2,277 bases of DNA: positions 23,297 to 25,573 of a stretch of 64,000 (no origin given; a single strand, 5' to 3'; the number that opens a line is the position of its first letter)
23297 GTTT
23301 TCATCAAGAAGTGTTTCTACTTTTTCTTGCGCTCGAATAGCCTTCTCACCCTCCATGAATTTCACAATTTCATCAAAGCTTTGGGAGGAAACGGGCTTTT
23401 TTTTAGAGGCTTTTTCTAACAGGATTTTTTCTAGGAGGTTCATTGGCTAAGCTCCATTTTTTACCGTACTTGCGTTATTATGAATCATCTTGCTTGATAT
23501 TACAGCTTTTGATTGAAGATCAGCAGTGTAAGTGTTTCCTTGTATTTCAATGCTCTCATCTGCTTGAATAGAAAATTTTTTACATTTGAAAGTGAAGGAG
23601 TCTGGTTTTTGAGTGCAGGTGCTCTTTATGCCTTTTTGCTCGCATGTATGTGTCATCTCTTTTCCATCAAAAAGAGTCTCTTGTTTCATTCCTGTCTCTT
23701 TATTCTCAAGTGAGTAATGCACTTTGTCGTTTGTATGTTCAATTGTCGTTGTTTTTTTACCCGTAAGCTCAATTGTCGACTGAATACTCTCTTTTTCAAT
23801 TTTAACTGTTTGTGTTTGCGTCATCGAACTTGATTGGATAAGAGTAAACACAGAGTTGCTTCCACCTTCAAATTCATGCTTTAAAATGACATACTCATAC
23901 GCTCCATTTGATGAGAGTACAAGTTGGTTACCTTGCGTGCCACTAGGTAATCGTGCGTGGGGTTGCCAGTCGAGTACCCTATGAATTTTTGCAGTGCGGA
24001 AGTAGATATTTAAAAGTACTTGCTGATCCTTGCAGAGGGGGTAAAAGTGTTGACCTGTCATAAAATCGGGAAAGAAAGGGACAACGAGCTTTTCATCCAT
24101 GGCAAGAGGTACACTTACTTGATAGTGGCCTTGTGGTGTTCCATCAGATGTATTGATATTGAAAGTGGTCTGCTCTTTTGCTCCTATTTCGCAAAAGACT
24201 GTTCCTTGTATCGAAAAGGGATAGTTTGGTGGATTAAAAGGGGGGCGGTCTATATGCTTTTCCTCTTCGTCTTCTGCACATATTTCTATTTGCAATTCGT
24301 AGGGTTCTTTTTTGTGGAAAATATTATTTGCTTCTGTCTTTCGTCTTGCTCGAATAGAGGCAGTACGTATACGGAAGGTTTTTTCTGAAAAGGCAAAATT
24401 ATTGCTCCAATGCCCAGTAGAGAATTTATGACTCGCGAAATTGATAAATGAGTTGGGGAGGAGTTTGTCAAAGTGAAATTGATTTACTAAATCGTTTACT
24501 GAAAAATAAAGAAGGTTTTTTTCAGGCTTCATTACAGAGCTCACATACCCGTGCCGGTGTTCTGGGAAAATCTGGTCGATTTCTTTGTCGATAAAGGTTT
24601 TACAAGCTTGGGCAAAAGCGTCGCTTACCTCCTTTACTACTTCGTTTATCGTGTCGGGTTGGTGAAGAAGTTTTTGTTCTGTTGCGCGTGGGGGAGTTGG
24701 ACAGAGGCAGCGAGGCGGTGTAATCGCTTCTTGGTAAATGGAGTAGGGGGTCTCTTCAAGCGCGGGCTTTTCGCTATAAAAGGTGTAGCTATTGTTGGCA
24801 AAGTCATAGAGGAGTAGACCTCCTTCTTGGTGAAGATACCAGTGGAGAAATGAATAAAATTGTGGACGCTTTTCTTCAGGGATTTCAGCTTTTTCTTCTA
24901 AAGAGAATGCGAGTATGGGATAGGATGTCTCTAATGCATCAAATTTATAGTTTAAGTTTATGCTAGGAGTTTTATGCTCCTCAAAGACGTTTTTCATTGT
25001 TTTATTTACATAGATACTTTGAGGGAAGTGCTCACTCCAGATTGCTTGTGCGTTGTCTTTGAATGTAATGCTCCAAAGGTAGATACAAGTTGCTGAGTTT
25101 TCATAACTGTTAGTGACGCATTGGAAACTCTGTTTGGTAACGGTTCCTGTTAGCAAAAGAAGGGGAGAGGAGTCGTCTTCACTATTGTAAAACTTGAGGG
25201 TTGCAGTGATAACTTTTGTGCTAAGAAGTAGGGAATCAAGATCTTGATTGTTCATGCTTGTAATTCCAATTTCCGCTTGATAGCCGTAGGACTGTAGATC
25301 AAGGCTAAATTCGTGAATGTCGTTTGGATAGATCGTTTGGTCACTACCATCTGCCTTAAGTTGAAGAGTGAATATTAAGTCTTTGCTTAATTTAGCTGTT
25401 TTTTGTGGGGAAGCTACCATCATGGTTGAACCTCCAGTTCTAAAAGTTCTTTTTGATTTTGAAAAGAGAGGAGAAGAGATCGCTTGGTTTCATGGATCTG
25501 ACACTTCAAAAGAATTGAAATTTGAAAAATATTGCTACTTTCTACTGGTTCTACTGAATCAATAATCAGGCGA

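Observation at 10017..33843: Near-complete type VI secretion system in a chlamydial chromosome that also encodes the T3SS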

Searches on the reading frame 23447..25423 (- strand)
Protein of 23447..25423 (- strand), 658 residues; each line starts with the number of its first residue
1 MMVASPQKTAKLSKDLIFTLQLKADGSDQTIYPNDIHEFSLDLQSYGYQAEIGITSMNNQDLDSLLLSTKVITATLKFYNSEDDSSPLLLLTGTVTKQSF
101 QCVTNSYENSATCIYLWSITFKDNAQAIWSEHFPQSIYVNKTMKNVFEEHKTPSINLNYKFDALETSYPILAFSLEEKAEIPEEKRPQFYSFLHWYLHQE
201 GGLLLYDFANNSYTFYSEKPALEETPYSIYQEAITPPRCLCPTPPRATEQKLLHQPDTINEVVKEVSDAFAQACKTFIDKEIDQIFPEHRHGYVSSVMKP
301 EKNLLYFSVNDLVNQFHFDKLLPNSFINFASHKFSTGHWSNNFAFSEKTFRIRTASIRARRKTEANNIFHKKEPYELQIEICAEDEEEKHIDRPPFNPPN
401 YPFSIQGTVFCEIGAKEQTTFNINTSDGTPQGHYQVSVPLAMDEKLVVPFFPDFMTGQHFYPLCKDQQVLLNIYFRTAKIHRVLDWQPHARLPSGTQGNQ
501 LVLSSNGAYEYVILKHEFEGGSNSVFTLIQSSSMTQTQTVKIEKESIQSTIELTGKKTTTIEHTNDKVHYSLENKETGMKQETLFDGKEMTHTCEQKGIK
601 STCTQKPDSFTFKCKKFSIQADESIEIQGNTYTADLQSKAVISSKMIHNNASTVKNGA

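Call 4: search_protein_families(library=pfam, proteins=[window:23447-25423:-], max_evalue=0.01)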
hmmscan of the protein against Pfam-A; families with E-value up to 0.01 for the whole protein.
window:23447-25423:- (658 aa): 0 families

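Call 5: search_protein_families(library=ncbifam, proteins=[window:23447-25423:-], max_evalue=0.01)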
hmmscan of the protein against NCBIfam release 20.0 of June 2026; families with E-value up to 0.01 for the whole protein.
window:23447-25423:- (658 aa): 0 families

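Call 21: search_solved_structures(query=window:23447-25423:-, max_evalue=1)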
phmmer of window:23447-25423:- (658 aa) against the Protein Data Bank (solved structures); distinct sequences matched with E-value up to 1: 4.
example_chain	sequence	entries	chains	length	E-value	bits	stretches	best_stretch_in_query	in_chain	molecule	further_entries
5k50_A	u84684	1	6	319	0.5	12.1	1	225-270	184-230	L-threonine 3-dehydrogenase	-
5k4q_A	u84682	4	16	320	0.5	12.1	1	225-270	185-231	L-threonine 3-dehydrogenase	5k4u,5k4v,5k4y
5k4t_A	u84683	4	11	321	0.5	12.1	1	225-270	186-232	L-threonine 3-dehydrogenase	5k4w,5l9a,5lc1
8yo0_A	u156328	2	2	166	0.73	11.5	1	83-130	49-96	Ras-related protein Rab-23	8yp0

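Call 24: find_homologous_proteins(query=window:23447-25423:-, max_evalue=0.001)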
Query window:23447-25423:- (658 aa): 16 proteins with E <= 0.001 among 6527 candidates.
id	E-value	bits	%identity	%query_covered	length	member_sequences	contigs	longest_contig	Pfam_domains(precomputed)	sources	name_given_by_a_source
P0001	0.0e+0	1512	100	100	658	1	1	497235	-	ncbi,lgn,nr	ncbi:MAG: hypothetical protein SNF33_06080 [Candidatus Algichlamydia australiensis]|nr:hypothetical 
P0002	4.3e-238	810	55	99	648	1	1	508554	-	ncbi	ncbi:MAG: hypothetical protein ChlgKO_01320 [Chlamydiales bacterium]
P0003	1.8e-227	775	53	99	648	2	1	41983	-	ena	-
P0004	7.1e-156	539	42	98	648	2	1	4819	-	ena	-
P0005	7.6e-149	515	40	98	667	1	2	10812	-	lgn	-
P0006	1.5e-147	511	41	98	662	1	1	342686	-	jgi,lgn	jgi:hypothetical protein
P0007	2.0e-146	507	40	97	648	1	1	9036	-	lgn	-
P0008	6.9e-144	499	40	98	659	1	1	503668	-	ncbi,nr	ncbi:MAG: hypothetical protein JSR58_02175 [Verrucomicrobia bacterium]|nr:hypothetical protein [Verr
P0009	7.0e-141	489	40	93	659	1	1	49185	-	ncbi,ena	-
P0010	2.0e-135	471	39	97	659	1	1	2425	-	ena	-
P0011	9.5e-134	465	36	97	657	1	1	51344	-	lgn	-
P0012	4.8e-133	463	35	99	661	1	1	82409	-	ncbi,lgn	-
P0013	8.1e-130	452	38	96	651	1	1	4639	-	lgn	-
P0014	2.6e-128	447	38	95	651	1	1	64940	-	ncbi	-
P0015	2.4e-120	421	36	97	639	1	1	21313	-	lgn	-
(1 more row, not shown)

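Call 35: search_solved_structures(query=A1, max_evalue=10, show_alignments=0)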
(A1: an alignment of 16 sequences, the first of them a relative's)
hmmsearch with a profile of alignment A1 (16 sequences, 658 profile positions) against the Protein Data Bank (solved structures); distinct sequences matched with E-value up to 10: 0.

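Call 45: predict_structure(alignment_id=A1)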
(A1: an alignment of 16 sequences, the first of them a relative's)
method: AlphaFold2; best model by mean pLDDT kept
length: 658 residues; sequences in the alignment: 16
mean_pLDDT: 72.6   pTM: 0.59
mean pLDDT of the five models: 72.6, 71.6, 70.3, 69.6, 67.0
residues with pLDDT >= 90: 193; 70-90: 213; 50-70: 109; < 50: 143
segments of 3 or more residues with pLDDT < 50: 1-7, 248-294, 417-432, 452-461, 480-501, 626-658
pLDDT, mean of each block of 10 residues (from residue 1): 42 89 92 93 95 89 91 92 78 94 66 85 93 81 91 92 83 74 79 88 91 93 86 87 61 33 40 35 37 57 90 63 90 67 84 94 79 91 92 80 67 51 39 60 62 39 59 53 32 39 58 66 76 86 88 88 89 89 91 88 87 76 47 44 37 38
secondary structure, 60 per line:
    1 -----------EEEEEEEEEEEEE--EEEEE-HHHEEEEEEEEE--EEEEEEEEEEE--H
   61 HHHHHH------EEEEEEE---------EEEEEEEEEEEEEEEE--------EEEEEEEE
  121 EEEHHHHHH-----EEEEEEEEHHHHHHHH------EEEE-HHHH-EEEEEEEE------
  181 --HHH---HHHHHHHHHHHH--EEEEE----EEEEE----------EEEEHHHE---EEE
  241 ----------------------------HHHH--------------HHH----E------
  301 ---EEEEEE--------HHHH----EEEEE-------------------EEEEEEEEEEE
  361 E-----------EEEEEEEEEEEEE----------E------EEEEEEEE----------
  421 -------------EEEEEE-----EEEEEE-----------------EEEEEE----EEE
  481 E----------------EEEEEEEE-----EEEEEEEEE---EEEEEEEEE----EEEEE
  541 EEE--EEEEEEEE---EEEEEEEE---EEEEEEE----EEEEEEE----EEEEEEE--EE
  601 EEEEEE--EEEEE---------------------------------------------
elements in order: E12-24 E27-31 E36-44 E47-57 H60-66 E73-79 E89-104 E113-123 H124-129 E135-142 H143-150 E157-160 H162-165 E167-174 H189-200 E203-207 E212-216 E227-230 E238-240 H269-272 E304-309 H318-321 E326-330 E350-361 E373-385 E403-410 E434-439 E445-450 E468-473 E478-481 E498-505 E511-519 E523-531 E536-543 E546-553 E557-564 E568-574 E579-585 E590-596 E599-606 E609-613

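Call 53: fold_search(model_id=the predicted structure, library=pdb)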
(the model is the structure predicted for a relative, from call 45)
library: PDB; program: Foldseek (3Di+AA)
matches with E <= 10: 594; with E <= 0.001: 33
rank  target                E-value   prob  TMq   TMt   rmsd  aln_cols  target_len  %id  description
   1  6u9e_A                3.2e-19  1.00  0.46  0.51  14.9       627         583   13  Structure of PdpA-VgrG Complex, Lidless (released 2019-10-23)
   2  6u9f_A                7.2e-19  1.00  0.45  0.42  15.1       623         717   13  Structure of Francisella PdpA-VgrG Complex, Lidded (released 2019-10-23)
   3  6u9g_A                8.8e-19  1.00  0.44  0.44  15.8       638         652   13  Structure of Francisella PdpA-VgrG Complex, half-lidded (released 2019-10-23)
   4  7b5h_AJ               1.3e-15  1.00  0.32  0.35  20.8       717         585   11  Cryo-EM structure of the contractile injection system base plate from Anabaena PCC7120 (released 2022-02-23)
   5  7aef_q                2.3e-15  1.00  0.32  0.36  20.6       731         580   12  Cryo-EM structure of an extracellular contractile injection system in marine bacterium Algoriphagus machipongonensis,  (released 2022-02-23)
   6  6j0m_A                1.3e-14  1.00  0.39  0.46  18.1       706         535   10  Cryo-EM Structure of an Extracellular Contractile Injection System, PVC baseplate in extended state (reconstructed wit (released 2019-04-10)
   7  9qgm_8A               1.1e-13  1.00  0.38  0.46  17.9       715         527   11  Cryo-EM structure of the PlPVC1 central spike, 3-fold symmetrized (C3), in extended state (released 2025-10-29)
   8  9gtr_q                4.3e-13  1.00  0.36  0.37  17.9       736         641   11  Cryo-EM structure of a contractile injection system in Streptomyces coelicolor, the baseplate complex in extended stat (released 2025-06-18)
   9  9mlp_A                3.9e-12  1.00  0.35  0.36  21.3       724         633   10  Crystal structure of VgrS from Salmonella Typhimurium (released 2026-01-28)
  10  9mlp_B                6.3e-12  1.00  0.36  0.37  18.1       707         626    9  Crystal structure of VgrS from Salmonella Typhimurium (released 2026-01-28)
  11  9mlp_C                9.7e-12  1.00  0.35  0.36  19.2       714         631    9  Crystal structure of VgrS from Salmonella Typhimurium (released 2026-01-28)
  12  4uhv_B                5.1e-11  1.00  0.38  0.39  17.2       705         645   10  The structure of VgrG1, the needle tip of the bacterial Type VI Secretion System (released 2016-01-27)
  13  9jg9_G                2.4e-10  1.00  0.33  0.36  18.5       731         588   10  Structure of the BtpeA effector and BtaeB effector bound to the VgrG spike from the Type VI secretion system (released 2025-09-10)
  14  9cuy_X                5.4e-09  1.00  0.31  0.58   8.9       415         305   11  Bacteriophage PhiTE extended baseplate (released 2025-04-16)
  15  9ndy_E                7.9e-09  1.00  0.30  0.57   7.1       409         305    8  Composite baseplate asymmetric unit of JohannRWettstein (Bas63) (released 2025-11-19)
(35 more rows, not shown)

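Call 64: find_encoding_contigs(protein=P0002, flank=10000, max_places=2)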
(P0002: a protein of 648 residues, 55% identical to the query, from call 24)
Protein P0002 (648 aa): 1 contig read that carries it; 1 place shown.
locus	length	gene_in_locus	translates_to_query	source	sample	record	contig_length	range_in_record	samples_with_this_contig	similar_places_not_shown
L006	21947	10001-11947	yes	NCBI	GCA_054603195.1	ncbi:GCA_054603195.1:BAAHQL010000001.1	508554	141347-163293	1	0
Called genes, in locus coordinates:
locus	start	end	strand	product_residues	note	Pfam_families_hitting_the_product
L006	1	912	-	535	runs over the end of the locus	PF07244:POTRA (faint), PF08479:POTRA_2, PF03865:ShlB, PF01103:Omp85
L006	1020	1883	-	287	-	-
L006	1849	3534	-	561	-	PF03797:Autotransporter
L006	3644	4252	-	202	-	PF04893:Yip1 (weak)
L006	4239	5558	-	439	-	-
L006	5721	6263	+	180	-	PF05591:T6SS_VipA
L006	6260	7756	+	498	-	PF05943:VipB, PF18945:VipB_2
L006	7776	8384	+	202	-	-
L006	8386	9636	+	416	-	PF05936:T6SS_VasE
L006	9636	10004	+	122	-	PF04965:GPW_gp25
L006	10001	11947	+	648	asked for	-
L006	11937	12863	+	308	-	-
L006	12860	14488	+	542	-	PF05947:T6SS_TssF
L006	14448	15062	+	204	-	PF09850:DotU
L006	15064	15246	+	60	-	-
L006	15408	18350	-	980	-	PF12796:Ank_2 (faint)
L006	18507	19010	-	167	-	PF10008:DUF2251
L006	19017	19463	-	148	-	-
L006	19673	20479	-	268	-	-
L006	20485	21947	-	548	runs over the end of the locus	PF00501:AMP-binding (weak)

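Call 65: find_encoding_contigs(protein=P0008, flank=10000, max_places=2)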
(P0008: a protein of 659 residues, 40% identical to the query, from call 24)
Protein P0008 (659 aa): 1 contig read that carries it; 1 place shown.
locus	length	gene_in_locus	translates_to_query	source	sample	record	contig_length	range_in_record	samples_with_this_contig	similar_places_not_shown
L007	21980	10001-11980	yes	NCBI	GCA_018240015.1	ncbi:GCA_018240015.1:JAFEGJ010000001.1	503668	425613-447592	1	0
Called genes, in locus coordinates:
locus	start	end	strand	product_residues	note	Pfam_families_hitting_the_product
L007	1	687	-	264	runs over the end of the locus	PF14107:DUF4280 (weak), PF15650:Tox-REase-9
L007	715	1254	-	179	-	PF10008:DUF2251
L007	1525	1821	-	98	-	-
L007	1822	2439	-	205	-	PF09850:DotU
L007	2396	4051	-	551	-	PF05947:T6SS_TssF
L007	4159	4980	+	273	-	PF00959:Phage_lysozyme (faint)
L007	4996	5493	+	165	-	-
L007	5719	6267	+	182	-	PF05591:T6SS_VipA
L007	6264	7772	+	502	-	PF05943:VipB, PF18945:VipB_2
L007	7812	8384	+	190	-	-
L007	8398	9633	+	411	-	PF05936:T6SS_VasE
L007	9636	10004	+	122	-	PF04965:GPW_gp25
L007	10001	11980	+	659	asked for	-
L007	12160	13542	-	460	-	PF00890:FAD_binding_2 (weak), PF01134:GIDA (faint), PF01262:AlaDh_PNT_C (faint), PF07992:Pyr_redox_2, PF12831:FAD_oxidored, PF13738:Pyr_redox_3, PF00070:Pyr_redox, PF02852:Pyr_redox_dim, +3 more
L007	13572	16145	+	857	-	PF00343:Phosphorylase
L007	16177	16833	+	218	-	-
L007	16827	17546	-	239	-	PF00497:SBP_bac_3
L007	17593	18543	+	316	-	PF00762:Ferrochelatase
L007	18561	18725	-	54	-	-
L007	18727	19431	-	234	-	PF01479:S4, PF00849:PseudoU_synth_2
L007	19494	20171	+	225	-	PF00300:His_Phos_1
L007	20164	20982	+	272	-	PF00266:Aminotran_5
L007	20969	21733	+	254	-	PF01592:NifU_N, PF01106:NifU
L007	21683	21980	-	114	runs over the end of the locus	-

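Call 75: search_protein_families(library=pfam, proteins=[L007:4159-4980:+, L007:1-687:-, L006:19017-19463:-, L006:19673-20479:-, L006:15408-18350:-], max_evalue=0.01)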
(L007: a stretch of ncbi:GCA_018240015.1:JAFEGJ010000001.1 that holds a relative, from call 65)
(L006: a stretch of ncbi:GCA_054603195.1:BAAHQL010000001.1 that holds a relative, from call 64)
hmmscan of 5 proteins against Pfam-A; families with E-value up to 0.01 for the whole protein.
L007:4159-4980:+ (273 aa): 1 family
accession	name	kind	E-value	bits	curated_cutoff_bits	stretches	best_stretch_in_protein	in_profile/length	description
PF00959.24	Phage_lysozyme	-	1.3e-07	32.5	22.3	1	21-68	3-39/125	Phage lysozyme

L007:1-687:- (229 aa): 2 families
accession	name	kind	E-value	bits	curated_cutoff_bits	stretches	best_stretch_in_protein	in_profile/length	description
PF15650.12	Tox-REase-9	-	2.8e-12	47.1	27.3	1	172-229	2-56/88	Restriction endonuclease fold toxin 9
PF14107.11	DUF4280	-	1.4e-06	29.3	26.3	1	10-104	6-109/109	Domain of unknown function (DUF4280)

L006:19017-19463:- (148 aa): 0 families

L006:19673-20479:- (268 aa): 2 families
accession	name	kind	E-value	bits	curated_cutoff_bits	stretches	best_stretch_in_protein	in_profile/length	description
PF01541.30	GIY-YIG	-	2.9e-05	24.7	22.6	1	172-201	10-39/78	GIY-YIG catalytic domain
PF14107.11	DUF4280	-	0.00076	20.5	26.3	1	6-103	2-109/109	Domain of unknown function (DUF4280)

L006:15408-18350:- (980 aa): 3 families
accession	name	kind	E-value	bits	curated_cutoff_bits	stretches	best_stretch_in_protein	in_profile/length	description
PF12796.13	Ank_2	-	1.4e-13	51.6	27.3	1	530-610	2-81/90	Ankyrin repeats (3 copies)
PF00023.36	Ank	-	0.00061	20.4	21.1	0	902-924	4-27/33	Ankyrin repeat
PF13637.12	Ank_4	-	0.0013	19.4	22.7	0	575-608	16-49/50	Ankyrin repeats (many copies)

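Call 76: search_protein_families(library=ncbifam, proteins=[L006:11937-12863:+, L006:1020-1883:-], max_evalue=0.01)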
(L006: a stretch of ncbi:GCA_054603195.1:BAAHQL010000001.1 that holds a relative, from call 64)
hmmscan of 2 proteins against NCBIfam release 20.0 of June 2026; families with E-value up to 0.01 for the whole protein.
L006:11937-12863:+ (308 aa): 3 families
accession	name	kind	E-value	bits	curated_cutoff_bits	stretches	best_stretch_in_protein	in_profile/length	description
NF041244.1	IglI_fam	subfamily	7e-64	216.5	100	1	25-306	1-290/290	type VI secretion system protein IglI family protein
TIGR03362.1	VI_chp_7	equivalog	0.00028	20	230.1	1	39-120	47-126/476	type VI secretion system protein TssA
TIGR03363.1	VI_chp_8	equivalog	0.0023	17.7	160.85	1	41-149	58-159/353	type VI secretion system protein TssA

L006:1020-1883:- (287 aa): 0 families
